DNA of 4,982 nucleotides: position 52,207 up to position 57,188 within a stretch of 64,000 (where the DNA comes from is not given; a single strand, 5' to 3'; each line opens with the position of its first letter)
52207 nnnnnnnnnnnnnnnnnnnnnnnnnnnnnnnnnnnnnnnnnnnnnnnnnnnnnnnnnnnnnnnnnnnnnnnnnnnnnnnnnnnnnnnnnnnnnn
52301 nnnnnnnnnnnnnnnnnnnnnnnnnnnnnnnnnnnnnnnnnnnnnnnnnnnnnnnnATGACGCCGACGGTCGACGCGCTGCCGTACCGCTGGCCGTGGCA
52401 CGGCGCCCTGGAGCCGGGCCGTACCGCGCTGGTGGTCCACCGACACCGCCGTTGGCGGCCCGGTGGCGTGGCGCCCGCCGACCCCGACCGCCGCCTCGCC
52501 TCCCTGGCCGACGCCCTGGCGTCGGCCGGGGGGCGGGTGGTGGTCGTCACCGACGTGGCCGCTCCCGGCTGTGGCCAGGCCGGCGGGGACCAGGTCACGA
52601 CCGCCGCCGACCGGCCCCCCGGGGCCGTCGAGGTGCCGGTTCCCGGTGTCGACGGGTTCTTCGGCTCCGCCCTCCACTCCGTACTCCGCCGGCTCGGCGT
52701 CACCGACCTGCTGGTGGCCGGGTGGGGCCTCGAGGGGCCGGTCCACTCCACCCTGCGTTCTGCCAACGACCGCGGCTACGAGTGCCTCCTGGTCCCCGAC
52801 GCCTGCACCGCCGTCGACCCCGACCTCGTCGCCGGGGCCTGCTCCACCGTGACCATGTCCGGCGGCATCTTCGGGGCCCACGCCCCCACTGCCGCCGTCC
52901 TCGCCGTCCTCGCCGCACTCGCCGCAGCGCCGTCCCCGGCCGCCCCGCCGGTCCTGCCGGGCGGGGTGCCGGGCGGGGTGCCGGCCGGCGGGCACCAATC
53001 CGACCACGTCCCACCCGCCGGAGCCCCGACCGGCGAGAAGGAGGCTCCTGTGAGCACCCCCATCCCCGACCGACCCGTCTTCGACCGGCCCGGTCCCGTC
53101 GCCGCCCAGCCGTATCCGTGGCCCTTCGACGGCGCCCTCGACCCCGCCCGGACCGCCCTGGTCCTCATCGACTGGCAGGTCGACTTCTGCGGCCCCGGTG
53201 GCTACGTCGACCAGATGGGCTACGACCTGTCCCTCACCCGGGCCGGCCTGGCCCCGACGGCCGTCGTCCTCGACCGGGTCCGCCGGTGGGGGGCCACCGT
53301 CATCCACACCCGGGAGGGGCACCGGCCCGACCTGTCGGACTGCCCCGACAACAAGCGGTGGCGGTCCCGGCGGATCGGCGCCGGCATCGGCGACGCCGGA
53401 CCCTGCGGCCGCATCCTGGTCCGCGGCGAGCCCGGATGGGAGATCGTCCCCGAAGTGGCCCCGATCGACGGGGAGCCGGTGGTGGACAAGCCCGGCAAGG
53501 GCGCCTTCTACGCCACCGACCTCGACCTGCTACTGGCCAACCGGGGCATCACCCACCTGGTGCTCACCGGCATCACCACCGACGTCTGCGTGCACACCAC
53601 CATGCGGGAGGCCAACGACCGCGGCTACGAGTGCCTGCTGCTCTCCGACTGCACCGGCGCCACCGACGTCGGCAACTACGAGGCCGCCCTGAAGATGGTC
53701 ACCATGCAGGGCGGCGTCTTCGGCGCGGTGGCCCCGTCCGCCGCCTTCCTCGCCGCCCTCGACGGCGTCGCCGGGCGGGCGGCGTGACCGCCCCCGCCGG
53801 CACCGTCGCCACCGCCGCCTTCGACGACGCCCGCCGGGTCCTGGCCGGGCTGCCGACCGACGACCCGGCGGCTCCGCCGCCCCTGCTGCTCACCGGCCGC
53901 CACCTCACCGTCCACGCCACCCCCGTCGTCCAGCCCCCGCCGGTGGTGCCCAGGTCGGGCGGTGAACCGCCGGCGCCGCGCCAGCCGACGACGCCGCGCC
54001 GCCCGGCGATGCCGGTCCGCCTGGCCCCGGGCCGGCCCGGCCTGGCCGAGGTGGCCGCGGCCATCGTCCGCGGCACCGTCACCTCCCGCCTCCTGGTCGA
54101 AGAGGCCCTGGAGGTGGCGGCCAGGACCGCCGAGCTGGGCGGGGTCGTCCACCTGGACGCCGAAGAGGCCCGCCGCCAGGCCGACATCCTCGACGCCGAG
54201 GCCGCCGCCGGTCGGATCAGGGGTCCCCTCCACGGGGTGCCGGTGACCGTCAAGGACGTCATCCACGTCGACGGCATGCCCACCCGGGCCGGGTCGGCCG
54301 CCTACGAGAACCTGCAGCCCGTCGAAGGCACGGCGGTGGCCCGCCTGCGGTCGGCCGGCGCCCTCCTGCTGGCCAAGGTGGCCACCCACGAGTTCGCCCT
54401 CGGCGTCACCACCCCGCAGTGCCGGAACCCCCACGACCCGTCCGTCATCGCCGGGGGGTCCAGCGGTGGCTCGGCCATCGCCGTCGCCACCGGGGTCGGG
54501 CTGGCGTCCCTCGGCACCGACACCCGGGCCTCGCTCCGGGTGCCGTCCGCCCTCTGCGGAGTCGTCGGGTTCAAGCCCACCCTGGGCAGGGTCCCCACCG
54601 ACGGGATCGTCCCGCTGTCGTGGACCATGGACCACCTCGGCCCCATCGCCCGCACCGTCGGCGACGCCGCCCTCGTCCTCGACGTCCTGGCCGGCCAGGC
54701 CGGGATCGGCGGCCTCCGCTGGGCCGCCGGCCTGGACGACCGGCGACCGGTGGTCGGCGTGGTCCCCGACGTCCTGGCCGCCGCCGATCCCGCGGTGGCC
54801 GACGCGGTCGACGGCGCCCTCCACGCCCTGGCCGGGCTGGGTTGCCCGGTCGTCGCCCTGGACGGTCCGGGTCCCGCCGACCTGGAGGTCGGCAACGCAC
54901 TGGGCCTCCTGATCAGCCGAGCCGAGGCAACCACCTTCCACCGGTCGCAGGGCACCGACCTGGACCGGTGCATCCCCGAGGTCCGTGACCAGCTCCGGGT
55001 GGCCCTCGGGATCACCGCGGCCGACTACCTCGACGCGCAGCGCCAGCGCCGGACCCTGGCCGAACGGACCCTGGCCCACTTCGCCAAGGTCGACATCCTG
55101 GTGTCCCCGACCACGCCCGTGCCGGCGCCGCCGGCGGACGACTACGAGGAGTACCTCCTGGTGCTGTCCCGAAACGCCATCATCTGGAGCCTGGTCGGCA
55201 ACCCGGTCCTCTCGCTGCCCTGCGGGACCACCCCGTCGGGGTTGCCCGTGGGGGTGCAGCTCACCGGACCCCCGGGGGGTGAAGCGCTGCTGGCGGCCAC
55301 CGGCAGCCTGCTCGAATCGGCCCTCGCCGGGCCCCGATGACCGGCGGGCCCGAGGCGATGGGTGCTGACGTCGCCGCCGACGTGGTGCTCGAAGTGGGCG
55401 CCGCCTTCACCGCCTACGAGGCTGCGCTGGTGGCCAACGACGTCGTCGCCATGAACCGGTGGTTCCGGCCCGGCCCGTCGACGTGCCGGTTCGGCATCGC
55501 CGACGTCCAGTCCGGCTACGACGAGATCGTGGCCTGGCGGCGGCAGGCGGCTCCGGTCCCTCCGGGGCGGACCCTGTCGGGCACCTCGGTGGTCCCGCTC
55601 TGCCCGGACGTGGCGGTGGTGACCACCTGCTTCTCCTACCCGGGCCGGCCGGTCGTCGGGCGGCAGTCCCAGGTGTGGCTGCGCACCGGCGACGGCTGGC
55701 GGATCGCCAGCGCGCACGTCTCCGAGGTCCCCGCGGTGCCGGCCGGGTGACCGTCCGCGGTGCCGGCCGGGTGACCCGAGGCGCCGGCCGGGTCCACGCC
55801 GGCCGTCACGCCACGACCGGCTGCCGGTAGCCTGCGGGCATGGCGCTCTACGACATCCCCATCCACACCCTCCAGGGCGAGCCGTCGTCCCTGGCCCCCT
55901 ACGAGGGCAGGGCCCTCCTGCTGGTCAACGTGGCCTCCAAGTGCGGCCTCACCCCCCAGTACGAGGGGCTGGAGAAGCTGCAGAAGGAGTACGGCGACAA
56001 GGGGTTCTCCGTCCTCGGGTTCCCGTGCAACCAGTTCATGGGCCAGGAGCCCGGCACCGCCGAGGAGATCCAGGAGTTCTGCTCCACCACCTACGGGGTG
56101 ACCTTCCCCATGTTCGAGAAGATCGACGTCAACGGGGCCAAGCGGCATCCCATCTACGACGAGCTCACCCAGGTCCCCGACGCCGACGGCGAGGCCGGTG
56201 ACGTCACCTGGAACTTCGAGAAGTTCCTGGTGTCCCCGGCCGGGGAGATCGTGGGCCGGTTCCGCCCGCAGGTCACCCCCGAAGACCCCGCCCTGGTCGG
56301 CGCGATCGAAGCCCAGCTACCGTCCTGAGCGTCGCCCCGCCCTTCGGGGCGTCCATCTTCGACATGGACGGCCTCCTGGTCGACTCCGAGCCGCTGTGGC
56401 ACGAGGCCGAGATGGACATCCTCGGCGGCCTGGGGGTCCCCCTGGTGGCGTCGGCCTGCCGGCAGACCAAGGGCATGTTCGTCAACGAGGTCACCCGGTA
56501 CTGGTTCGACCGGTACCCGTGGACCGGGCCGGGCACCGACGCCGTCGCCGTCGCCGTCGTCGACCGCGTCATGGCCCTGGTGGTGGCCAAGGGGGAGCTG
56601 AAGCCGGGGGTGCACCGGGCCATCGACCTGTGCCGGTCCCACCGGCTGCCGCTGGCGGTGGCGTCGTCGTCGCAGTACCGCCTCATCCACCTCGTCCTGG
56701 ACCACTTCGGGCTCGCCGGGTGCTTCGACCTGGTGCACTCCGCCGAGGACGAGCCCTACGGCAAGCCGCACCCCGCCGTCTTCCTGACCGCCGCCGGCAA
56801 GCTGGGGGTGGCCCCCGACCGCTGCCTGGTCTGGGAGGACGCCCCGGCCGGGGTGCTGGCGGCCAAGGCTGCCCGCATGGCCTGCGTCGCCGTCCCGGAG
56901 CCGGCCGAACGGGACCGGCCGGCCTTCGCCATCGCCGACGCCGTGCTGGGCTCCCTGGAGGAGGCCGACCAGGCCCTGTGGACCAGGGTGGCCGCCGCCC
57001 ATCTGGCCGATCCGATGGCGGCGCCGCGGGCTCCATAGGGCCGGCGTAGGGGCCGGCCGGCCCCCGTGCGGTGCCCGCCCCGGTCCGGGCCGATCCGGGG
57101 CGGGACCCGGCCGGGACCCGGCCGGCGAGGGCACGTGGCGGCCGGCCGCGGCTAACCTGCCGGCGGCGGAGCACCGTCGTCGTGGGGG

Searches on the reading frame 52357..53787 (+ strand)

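Call 54: search_protein_families(library=pfam, proteins=[window:52357-53787:+], max_evalue=0.00001)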
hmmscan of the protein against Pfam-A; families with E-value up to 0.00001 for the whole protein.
window:52357-53787:+ (476 aa): 1 family
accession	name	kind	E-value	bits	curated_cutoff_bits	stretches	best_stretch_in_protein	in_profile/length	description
PF00857.26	Isochorismatase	-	2.7e-57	194.1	27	2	266-453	1-168/175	Isochorismatase domain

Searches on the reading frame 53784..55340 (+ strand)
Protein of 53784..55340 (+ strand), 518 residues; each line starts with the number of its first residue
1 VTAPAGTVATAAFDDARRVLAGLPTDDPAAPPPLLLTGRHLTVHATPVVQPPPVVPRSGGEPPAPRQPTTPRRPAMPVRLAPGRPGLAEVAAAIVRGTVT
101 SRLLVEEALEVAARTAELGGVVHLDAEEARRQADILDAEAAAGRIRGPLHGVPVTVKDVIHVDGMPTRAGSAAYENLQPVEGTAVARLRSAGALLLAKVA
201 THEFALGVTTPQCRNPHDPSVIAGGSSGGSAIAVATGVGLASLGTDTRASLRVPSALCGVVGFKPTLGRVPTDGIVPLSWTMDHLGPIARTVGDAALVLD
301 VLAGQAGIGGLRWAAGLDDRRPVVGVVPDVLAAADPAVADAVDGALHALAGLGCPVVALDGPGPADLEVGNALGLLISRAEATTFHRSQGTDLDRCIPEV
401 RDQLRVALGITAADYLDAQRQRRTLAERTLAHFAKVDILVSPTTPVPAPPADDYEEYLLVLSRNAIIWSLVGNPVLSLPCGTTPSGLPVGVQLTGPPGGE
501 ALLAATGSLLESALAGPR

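Call 54: search_protein_families(library=pfam, proteins=[window:53784-55340:+], max_evalue=0.00001)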
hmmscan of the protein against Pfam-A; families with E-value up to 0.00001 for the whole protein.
window:53784-55340:+ (518 aa): 1 family
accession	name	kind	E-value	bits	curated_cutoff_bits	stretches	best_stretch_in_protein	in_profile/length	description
PF01425.27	Amidase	-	2.6e-84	284.3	27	1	104-503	2-444/445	Amidase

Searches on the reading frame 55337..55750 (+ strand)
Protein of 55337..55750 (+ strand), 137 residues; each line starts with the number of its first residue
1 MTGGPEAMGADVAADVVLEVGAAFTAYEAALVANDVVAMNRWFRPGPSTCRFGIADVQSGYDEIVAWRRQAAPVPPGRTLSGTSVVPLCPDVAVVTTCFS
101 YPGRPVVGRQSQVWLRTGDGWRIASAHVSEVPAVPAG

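Call 54: search_protein_families(library=pfam, proteins=[window:55337-55750:+], max_evalue=0.00001)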
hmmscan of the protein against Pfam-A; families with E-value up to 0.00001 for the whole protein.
window:55337-55750:+ (137 aa): 2 families
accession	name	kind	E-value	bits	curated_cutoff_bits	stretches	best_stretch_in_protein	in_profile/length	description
PF11533.15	AtzH-like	-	4e-35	120.8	27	1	14-131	6-123/126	AtzH-like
PF14534.12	DUF4440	-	4.4e-08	34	25.2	1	22-123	3-107/107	Domain of unknown function (DUF4440)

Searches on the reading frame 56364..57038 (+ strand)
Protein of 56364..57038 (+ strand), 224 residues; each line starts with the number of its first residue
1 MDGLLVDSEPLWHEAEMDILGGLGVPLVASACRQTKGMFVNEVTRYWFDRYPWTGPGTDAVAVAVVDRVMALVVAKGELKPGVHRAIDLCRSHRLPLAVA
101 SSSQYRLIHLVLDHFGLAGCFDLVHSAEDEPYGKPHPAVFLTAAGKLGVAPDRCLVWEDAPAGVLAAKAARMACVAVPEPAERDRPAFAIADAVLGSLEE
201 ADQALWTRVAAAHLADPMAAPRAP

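Call 54: search_protein_families(library=pfam, proteins=[window:56364-57038:+], max_evalue=0.00001)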
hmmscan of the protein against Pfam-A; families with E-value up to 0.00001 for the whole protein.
window:56364-57038:+ (224 aa): 2 families
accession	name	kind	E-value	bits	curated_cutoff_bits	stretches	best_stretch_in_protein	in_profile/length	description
PF00702.32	Hydrolase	-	2.5e-21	77.4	26.4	1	1-170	8-190/191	haloacid dehalogenase-like hydrolase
PF13419.12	HAD_2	-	1.2e-18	68.3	23.8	1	1-177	5-178/178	Haloacid dehalogenase-like hydrolase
